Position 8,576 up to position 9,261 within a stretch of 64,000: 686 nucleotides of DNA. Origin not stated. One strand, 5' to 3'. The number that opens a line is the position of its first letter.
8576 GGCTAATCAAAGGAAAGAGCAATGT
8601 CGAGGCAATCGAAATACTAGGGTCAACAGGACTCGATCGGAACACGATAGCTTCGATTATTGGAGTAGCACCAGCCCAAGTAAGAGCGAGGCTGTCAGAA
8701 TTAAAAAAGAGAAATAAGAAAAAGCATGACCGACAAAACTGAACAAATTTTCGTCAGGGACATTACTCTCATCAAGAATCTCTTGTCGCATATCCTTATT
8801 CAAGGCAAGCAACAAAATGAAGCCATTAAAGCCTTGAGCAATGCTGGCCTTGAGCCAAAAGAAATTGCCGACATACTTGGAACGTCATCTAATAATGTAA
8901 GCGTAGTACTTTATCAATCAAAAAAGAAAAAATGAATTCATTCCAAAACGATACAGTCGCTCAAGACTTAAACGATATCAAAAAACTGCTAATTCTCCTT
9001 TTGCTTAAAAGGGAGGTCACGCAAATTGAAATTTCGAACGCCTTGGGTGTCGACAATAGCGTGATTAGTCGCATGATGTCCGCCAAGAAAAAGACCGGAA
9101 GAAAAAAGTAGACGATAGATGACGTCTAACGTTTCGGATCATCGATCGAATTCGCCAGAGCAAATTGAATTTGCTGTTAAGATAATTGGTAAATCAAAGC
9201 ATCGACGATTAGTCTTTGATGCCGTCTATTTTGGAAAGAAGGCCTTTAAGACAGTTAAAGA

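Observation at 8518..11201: Eight-gene array with a duplicated '3+1' layout: 3 small HTH-polyK paralogs + wHTH/nuclease-like protein, then 3 more HTH-polyK paralogs + HEPN protein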

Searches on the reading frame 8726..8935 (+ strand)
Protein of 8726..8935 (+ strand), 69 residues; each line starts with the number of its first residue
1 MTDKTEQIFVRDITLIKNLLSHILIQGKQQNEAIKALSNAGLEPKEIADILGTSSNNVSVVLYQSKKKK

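Call 3: search_protein_families(library=pfam, max_evalue=1, proteins=[window:8726-8935:+])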
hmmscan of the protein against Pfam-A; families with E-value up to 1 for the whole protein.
window:8726-8935:+ (69 aa): 6 families
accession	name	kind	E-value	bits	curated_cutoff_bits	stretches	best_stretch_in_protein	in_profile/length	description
PF08281.18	Sigma70_r4_2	-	0.00031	20.8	25.7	1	30-68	15-53/54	Sigma-70, region 4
PF12840.13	HTH_20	-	0.022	15.2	27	1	35-59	11-36/51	Helix-turn-helix domain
PF00196.25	GerE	-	0.039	14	23.5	1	40-63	16-39/57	Bacterial regulatory proteins, luxR family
PF06435.16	DUF1079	-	0.047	14.1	27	1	26-42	11-27/31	Repeat of unknown function (DUF1079)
PF13384.12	HTH_23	-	0.16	12.3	24.6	1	33-56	10-32/50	Homeodomain-like domain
PF13545.12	HTH_Crp_2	-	0.18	12.3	27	1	41-64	22-45/70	Crp-like helix-turn-helix domain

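Call 4: search_protein_families(library=padloc, max_evalue=1, proteins=[window:8726-8935:+])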
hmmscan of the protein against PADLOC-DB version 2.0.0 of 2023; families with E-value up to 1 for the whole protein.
window:8726-8935:+ (69 aa): 0 families

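Call 6: search_protein_families(library=ncbifam, max_evalue=1, proteins=[window:8726-8935:+])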
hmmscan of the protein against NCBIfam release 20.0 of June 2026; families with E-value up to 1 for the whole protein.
window:8726-8935:+ (69 aa): 15 families
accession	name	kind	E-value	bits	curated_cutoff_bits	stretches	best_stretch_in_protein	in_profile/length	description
TIGR02937.1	sigma70-ECF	superfamily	0.00014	21.6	42.9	1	27-68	119-160/165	sigma-70 family RNA polymerase sigma factor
NF053597.1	EnfR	exception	0.0014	18.8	260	1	30-63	7-40/142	transcriptional factor EnfR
NF003056.0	PRK03975.1-4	equivalog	0.0017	18.2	115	1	33-61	13-41/145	putative transcriptional regulator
TIGR00721.1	tfx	subfamily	0.003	17.4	60.25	1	32-65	12-45/137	Tfx family DNA-binding protein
TIGR02952.1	Sig70_famx2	equivalog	0.004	17.1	206.45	1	17-65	114-162/170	ECF subfamily RNA polymerase sigma factor, BldN family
NF003054.0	PRK03975.1-1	equivalog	0.0091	15.9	239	1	29-62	40-72/171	putative transcriptional regulator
NF004910.0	PRK06266.1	equivalog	0.011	14.9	180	1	10-64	11-66/185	transcription initiation factor E subunit alpha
TIGR02950.1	SigM_subfam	subfamily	0.018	14.9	147.95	1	5-68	91-153/159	RNA polymerase sigma factor, SigM family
TIGR02959.1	SigZ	equivalog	0.028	14.3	168.65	1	14-57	92-132/170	RNA polymerase sigma factor SigZ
NF058625.1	sigma_PG0214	equivalog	0.028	14.1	130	1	32-68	120-156/170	GFO_1088 family ECF-type sigma factor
NF003055.0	PRK03975.1-2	equivalog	0.029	14.1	122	1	36-66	19-49/140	putative transcriptional regulator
NF002620.0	PRK02277.1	subfamily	0.034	13.8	115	1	34-68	11-45/201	orotate phosphoribosyltransferase-like protein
NF003057.0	PRK03975.1-5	subfamily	0.038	13.7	168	1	29-61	9-40/134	putative transcriptional regulator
TIGR03632.1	uS11_bact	equivalog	0.082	13.3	154.5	1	23-56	77-110/117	30S ribosomal protein S11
NF003698.1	PRK05309.1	equivalog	0.084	13.3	111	1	23-56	78-111/120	30S ribosomal protein S11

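Call 83: search_protein_families(library=phrogs, max_evalue=0.01, proteins=[window:8726-8935:+])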
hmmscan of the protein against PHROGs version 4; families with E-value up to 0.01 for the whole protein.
window:8726-8935:+ (69 aa): 3 families
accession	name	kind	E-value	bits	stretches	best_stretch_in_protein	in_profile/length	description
phrog_11376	-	unknown function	0.0038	18.5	1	32-69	49-86/134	-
phrog_3855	-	DNA, RNA and nucleotide metabolism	0.0045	18.4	1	28-67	66-105/115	HTH DNA binding protein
phrog_664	-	DNA, RNA and nucleotide metabolism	0.0047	17.8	1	28-56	87-115/210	DNA binding protein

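Call 92: find_homologous_proteins(query=window:8726-8932:+, max_evalue=0.001)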
Query window:8726-8932:+ (69 aa): 2 proteins with E <= 0.001 among 3 candidates.
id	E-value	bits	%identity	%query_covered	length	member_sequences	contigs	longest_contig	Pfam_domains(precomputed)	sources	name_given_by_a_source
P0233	7.8e-35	134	100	100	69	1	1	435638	-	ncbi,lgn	-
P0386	6.0e-19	84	86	71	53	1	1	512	-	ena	-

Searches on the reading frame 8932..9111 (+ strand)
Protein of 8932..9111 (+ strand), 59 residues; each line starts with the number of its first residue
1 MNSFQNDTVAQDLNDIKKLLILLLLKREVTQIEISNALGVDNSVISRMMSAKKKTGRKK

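Call 3: search_protein_families(library=pfam, max_evalue=1, proteins=[window:8932-9111:+])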
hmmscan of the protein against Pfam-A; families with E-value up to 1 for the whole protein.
window:8932-9111:+ (59 aa): 9 families
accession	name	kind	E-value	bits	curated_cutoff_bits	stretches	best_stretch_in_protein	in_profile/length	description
PF01371.25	Trp_repressor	-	0.018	15.5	27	1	21-49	41-70/88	Trp repressor protein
PF13412.12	HTH_24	-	0.018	15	21.9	1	17-54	6-43/48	Winged helix-turn-helix DNA-binding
PF01381.28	HTH_3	-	0.029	14.8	23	1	23-52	4-33/55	Helix-turn-helix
PF08279.18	HTH_11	-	0.054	13.8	25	1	17-50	3-37/55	HTH domain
PF13545.12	HTH_Crp_2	-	0.075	13.4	27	1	27-55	21-49/70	Crp-like helix-turn-helix domain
PF24409.1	wHTH-PRTase_assc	-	0.097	13.2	27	1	19-54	1-37/83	wHTH-PRTase associated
PF13384.12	HTH_23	-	0.1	12.9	24.6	1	14-48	3-37/50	Homeodomain-like domain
PF12802.13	MarR_2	-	0.13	12.8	27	1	12-48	2-40/61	MarR family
PF01978.25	TrmB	-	0.16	12.3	25.6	1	19-50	13-44/68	Sugar-specific transcriptional regulator TrmB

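Call 4: search_protein_families(library=padloc, max_evalue=1, proteins=[window:8932-9111:+])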
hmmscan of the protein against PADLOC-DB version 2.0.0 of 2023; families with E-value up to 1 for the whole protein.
window:8932-9111:+ (59 aa): 1 family
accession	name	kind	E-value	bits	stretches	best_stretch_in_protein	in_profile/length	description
PDLC01766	Cas3c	-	0.022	10.9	1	10-52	7-45/1009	-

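Call 6: search_protein_families(library=ncbifam, max_evalue=1, proteins=[window:8932-9111:+])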
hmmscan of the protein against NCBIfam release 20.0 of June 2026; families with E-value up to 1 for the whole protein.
window:8932-9111:+ (59 aa): 6 families
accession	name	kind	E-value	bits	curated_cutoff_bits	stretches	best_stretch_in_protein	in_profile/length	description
TIGR02885.1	spore_sigF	equivalog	0.0053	16.6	321.45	1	9-49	180-220/231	RNA polymerase sporulation sigma factor SigF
TIGR02980.1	SigBFG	subfamily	0.01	15.5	234.35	1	10-52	176-218/227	SigB/SigF/SigG family RNA polymerase sigma factor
TIGR02479.1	FliA_WhiG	subfamily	0.012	15.4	189.6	1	11-51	174-214/224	FliA/WhiG family RNA polymerase sigma factor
NF004052.0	PRK05572.1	subfamily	0.014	15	311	1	11-49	201-239/252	SigF/SigG family RNA polymerase sporulation sigma factor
NF033545.0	transpos_IS630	equivalog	0.019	14.4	100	1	18-56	2-40/299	IS630 family transposase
TIGR02937.1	sigma70-ECF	superfamily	0.059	13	42.9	1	10-50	115-155/165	sigma-70 family RNA polymerase sigma factor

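Call 83: search_protein_families(library=phrogs, max_evalue=0.01, proteins=[window:8932-9111:+])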
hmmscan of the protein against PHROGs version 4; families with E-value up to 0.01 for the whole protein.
window:8932-9111:+ (59 aa): 5 families
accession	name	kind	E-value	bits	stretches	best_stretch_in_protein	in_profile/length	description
phrog_3512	-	transcription regulation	0.0032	18.7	1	12-51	65-104/130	sigma factor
phrog_725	-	transcription regulation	0.0048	17.8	1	27-51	24-48/101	CII-like regulator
phrog_1468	-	transcription regulation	0.0057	17.3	1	24-55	16-47/67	transcriptional repressor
phrog_1529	-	unknown function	0.007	17.4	1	14-54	5-44/209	-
phrog_5736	-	transcription regulation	0.0074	17.4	1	18-57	9-48/133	transcriptional regulator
